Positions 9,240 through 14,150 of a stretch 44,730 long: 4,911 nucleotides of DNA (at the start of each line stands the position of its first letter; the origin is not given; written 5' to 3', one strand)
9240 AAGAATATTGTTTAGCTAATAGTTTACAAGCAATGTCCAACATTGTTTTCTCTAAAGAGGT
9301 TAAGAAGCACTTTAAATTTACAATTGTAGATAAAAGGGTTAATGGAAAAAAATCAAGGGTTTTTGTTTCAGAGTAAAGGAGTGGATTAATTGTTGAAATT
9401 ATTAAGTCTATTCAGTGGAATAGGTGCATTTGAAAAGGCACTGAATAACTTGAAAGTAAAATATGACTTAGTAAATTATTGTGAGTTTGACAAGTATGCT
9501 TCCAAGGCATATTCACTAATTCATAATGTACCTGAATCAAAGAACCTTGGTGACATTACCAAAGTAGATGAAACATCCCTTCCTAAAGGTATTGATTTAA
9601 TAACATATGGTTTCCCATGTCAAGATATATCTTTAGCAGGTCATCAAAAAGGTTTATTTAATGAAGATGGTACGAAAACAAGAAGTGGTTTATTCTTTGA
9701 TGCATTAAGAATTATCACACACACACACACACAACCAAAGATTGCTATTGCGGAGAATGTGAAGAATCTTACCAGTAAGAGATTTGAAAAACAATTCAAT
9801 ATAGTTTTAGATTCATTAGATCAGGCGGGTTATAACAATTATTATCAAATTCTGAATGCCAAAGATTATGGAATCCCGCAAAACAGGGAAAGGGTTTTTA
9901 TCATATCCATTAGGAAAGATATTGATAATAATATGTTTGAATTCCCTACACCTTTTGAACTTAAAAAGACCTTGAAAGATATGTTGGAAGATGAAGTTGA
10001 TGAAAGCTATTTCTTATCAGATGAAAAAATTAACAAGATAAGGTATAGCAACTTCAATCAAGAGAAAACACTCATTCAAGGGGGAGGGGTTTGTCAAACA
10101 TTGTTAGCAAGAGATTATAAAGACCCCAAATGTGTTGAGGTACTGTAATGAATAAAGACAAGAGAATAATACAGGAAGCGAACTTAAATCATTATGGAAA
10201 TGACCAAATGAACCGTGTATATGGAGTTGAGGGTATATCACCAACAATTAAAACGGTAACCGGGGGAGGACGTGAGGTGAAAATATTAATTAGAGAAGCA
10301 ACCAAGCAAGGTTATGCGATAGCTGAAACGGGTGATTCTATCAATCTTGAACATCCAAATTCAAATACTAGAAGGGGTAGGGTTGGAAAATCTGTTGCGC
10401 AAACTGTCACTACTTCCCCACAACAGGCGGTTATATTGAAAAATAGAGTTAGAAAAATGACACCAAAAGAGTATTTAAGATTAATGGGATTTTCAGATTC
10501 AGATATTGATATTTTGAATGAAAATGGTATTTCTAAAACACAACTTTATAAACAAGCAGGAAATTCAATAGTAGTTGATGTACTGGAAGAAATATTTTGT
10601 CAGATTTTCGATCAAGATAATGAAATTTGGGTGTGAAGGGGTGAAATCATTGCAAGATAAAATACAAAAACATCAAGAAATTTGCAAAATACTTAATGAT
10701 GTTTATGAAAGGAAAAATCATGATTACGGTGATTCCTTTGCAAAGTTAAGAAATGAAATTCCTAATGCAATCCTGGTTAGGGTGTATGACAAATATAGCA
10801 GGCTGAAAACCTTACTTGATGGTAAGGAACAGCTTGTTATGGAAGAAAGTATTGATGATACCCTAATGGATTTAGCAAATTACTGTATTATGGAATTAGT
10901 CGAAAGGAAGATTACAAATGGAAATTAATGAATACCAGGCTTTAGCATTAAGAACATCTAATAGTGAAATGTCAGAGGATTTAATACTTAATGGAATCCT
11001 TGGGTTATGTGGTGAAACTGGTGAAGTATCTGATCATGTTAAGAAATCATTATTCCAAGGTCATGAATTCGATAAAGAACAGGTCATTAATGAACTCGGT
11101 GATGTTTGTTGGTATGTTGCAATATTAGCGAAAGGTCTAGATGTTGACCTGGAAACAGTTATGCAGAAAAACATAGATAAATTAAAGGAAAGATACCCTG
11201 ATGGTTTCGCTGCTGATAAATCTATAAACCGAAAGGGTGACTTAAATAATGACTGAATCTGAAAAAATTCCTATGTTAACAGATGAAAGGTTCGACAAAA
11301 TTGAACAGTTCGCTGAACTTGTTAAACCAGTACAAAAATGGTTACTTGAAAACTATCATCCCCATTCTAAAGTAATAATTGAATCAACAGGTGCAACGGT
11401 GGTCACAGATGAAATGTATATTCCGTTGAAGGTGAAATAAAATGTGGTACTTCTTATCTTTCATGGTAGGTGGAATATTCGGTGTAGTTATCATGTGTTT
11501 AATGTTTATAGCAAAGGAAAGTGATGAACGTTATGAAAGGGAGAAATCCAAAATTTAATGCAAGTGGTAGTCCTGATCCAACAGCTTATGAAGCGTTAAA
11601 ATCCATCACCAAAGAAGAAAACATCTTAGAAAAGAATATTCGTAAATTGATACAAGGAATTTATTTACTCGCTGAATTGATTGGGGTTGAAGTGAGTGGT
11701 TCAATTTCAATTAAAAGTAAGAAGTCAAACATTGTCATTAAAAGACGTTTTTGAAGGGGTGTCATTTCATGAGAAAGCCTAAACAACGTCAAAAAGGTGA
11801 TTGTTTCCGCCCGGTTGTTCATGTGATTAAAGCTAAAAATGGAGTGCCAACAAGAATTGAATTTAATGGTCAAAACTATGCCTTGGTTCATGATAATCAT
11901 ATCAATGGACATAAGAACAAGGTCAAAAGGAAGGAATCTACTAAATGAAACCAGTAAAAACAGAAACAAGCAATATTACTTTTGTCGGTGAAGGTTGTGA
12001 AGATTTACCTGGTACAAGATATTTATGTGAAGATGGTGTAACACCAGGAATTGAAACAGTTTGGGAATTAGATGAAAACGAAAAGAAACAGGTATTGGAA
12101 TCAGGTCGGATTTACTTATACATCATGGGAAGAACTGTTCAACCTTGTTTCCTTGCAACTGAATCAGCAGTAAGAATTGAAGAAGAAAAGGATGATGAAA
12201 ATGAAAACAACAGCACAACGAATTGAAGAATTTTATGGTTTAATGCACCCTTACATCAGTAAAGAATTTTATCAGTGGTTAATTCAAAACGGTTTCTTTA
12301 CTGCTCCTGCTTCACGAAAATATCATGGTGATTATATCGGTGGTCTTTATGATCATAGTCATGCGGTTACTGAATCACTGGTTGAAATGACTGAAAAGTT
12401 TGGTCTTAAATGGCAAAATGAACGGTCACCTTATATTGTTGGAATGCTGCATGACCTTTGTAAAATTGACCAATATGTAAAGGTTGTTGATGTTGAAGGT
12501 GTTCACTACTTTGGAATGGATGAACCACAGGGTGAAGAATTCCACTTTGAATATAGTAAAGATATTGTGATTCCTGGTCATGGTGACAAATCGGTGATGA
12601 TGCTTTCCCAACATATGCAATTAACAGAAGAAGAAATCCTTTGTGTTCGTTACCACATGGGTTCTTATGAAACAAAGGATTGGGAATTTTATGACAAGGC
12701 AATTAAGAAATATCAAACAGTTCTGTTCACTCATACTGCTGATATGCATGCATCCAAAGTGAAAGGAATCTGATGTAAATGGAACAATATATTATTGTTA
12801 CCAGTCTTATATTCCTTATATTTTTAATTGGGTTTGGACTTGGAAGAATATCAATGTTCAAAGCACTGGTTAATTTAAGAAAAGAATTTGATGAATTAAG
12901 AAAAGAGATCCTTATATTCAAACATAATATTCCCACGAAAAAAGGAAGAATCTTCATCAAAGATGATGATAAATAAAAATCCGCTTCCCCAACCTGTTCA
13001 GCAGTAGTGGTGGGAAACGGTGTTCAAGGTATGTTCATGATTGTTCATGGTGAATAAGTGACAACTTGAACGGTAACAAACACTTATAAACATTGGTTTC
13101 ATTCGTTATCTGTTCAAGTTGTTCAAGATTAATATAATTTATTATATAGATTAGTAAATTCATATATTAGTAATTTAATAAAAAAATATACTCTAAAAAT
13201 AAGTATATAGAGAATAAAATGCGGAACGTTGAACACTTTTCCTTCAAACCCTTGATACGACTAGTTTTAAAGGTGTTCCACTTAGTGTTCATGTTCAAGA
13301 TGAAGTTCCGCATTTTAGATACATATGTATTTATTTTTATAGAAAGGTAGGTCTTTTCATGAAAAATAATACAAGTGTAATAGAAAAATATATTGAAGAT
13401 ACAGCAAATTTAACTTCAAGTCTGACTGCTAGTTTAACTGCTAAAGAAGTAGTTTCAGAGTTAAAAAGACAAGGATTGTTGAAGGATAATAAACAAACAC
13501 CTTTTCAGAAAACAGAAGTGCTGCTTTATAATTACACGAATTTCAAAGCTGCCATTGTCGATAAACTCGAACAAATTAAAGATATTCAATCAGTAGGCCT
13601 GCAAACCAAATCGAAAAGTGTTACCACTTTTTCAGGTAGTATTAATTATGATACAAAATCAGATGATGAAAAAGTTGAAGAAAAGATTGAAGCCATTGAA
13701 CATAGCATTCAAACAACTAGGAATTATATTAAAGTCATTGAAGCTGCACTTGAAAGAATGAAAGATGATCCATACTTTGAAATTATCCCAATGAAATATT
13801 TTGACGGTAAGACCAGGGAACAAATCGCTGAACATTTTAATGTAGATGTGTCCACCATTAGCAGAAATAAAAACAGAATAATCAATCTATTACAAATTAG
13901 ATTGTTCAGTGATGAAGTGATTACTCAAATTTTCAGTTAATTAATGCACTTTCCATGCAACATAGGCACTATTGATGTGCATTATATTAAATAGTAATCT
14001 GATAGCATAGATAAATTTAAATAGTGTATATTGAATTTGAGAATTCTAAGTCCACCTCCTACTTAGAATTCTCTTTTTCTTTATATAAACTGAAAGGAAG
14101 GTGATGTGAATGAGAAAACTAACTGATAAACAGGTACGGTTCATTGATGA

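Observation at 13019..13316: Two paralogous ~300-bp non-coding modules rich in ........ boxes, inverted and 25 kb apart, bracketing the whole late operon (copy A)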

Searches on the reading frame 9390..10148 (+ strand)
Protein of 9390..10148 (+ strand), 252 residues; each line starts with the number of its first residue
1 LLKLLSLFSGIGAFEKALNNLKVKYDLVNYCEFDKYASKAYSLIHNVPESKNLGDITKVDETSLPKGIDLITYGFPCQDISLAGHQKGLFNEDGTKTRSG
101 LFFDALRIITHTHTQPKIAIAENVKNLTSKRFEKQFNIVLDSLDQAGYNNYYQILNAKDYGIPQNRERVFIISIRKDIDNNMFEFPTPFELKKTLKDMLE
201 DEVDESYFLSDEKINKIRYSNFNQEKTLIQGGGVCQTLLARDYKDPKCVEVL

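Call 16: search_protein_families(library=phrogs, proteins=[window:9390-10148:+], max_evalue=0.001)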
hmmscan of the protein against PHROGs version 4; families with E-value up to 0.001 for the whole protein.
window:9390-10148:+ (252 aa): 6 families
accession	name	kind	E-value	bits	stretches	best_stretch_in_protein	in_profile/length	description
phrog_116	-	other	9.3e-62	210.4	1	1-215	207-404/779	DNA methyltransferase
phrog_363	-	other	1.3e-43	150.4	1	1-177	53-217/327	DNA methyltransferase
phrog_5999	-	other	3.6e-12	47.3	1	2-103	3-101/109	DNA methyltransferase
phrog_36001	-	unknown function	1.7e-08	34.1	1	92-181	481-568/715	-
phrog_29583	-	other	2e-07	31.1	1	48-175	59-190/468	DNA methyltransferase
phrog_32758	-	other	9e-05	23.3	1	137-173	6-42/154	DNA methyltransferase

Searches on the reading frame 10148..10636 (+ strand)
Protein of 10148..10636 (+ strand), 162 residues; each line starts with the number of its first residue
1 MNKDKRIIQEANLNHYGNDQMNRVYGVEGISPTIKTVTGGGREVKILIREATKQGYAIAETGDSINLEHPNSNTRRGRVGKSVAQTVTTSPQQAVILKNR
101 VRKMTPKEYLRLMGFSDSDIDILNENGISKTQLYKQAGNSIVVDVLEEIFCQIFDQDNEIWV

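Call 16: search_protein_families(library=phrogs, proteins=[window:10148-10636:+], max_evalue=0.001)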
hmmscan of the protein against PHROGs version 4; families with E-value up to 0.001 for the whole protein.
window:10148-10636:+ (162 aa): 7 families
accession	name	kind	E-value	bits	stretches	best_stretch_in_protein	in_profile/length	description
phrog_16427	-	other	2.2e-35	123.4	1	37-151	57-166/235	DNA methyltransferase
phrog_8411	-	unknown function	3.2e-22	80.3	1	45-140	108-206/206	-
phrog_116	-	other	1.8e-19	70.5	1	46-156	409-492/779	DNA methyltransferase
phrog_26324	-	other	6e-18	66.6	1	15-149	59-199/210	DNA methyltransferase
phrog_17284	-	unknown function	4.4e-13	50.1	1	98-155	156-212/245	-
phrog_16528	-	other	7.9e-08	33.1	1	75-156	138-220/236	DNA methyltransferase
phrog_13621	-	unknown function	2.1e-05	25.4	1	88-146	41-101/121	-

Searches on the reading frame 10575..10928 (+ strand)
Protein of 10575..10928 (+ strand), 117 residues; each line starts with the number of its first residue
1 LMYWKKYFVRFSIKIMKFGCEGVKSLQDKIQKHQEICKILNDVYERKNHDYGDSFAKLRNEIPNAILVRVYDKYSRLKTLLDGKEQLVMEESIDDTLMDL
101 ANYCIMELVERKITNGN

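Call 43: search_protein_families(library=pfam, proteins=[window:10575-10928:+], max_evalue=0.01)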
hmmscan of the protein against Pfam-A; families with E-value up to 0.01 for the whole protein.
window:10575-10928:+ (117 aa): 1 family
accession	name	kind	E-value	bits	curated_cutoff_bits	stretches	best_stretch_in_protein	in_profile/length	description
PF07659.16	DUF1599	-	2.5e-13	50.6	25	1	47-109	1-59/61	Nucleotide modification associated domain 1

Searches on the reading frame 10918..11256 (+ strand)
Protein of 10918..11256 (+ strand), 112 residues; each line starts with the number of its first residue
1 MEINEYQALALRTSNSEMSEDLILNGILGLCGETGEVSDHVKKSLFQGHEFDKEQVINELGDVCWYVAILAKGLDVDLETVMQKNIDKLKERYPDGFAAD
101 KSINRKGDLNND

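Call 43: search_protein_families(library=pfam, proteins=[window:10918-11256:+], max_evalue=0.01)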
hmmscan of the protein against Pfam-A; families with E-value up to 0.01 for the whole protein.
window:10918-11256:+ (112 aa): 2 families
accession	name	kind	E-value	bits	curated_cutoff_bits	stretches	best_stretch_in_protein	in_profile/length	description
PF03819.22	MazG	-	3.5e-12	46.8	22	1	29-97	9-74/74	MazG nucleotide pyrophosphohydrolase domain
PF12643.12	MazG-like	-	1.7e-05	25.4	27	1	45-93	26-70/85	MazG-like family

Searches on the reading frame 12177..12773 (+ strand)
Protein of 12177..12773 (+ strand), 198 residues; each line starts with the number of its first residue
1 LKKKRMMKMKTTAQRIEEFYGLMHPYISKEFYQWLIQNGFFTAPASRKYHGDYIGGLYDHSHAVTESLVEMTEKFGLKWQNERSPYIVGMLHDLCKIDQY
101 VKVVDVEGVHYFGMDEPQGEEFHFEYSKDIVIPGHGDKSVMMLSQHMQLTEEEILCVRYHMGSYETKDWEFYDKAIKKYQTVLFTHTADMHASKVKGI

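Call 8: search_protein_families(library=pfam, proteins=[window:12177-12773:+], max_evalue=0.01)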
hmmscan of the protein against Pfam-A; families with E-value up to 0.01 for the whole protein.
window:12177-12773:+ (198 aa): 1 family
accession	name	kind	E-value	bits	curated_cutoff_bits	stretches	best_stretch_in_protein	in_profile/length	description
PF01966.28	HD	-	0.0082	16.9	22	0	58-178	2-102/116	HD domain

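Call 16: search_protein_families(library=phrogs, proteins=[window:12177-12773:+], max_evalue=0.001)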
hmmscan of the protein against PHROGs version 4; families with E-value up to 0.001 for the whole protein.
window:12177-12773:+ (198 aa): 2 families
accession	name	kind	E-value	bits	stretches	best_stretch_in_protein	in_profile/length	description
phrog_5889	-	unknown function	1.3e-30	107.6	1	3-195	3-195/242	-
phrog_28876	-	other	2.1e-26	93.7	1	32-195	25-192/435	metal-dependent phosphohydrolase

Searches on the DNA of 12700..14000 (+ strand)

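Call 7: search_dna_similar(query=window:12700-14000:+, collection=phages, mode=distant, max_rows=30)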
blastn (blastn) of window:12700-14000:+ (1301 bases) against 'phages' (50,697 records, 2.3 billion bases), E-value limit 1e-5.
No match.

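Call 42: search_dna_similar(query=L001:680-1010:+, collection=phages, mode=distant, max_evalue=0.1, max_rows=25)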
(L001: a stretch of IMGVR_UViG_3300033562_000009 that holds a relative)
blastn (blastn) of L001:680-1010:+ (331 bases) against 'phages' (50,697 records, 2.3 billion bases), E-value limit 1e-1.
Records with a match: 4; places in all: 4; records where one place covers at least 80% of the query: 0.
Best place of each record, by identity: 80-90% 4.
By first word of the organism name: Staphylococcus 2; Enterococcus 1; uncultured 1.
By host as written in the record: Enterococcus faecalis 1; - 1; Staphylococcus epidermidis F12 1; Staphylococcus aureus 1.
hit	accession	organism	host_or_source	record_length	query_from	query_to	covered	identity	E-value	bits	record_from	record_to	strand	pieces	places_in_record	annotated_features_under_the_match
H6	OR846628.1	Enterococcus phage Efs 1-1-1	Enterococcus faecalis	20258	152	200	15%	83.7%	9e-2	43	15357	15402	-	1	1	record has no annotation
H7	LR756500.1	uncultured phage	metagenomic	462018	147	193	14%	80.9%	9e-2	44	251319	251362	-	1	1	record has no annotation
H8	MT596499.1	Staphylococcus phage vB_SepS_BE02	Staphylococcus epidermidis F12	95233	141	179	12%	84.6%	3e-2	45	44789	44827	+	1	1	hypothetical protein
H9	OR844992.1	Staphylococcus phage SA 1306 Kay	Staphylococcus aureus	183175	232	264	10%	87.9%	9e-2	43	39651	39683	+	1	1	record has no annotation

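Call 104: search_rna_families(source=window, start=12900, end=13450, threshold=evalue, max_evalue=1)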
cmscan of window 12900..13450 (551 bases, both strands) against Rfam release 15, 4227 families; matches with E-value up to 1: 1.
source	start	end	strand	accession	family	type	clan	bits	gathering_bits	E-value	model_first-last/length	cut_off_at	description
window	13177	13277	-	RF00515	PyrR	Cis-reg;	-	23.5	54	0.57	1-115/115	no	PyrR binding site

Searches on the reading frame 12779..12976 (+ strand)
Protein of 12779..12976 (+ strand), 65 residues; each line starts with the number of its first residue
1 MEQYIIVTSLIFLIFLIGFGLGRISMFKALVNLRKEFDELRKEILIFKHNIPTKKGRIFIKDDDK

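Call 8: search_protein_families(library=pfam, proteins=[window:12779-12976:+], max_evalue=0.01)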
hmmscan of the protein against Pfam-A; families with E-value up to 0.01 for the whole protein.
window:12779-12976:+ (65 aa): 1 family
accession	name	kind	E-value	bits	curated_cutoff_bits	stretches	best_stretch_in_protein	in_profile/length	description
PF06305.16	LapA_dom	-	0.0074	16.6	28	1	10-44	22-56/64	Lipopolysaccharide assembly protein A domain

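Call 95: search_protein_families(library=phrogs, proteins=[window:12779-12976:+], max_evalue=0.001)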
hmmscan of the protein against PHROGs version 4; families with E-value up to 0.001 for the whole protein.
window:12779-12976:+ (65 aa): 0 families
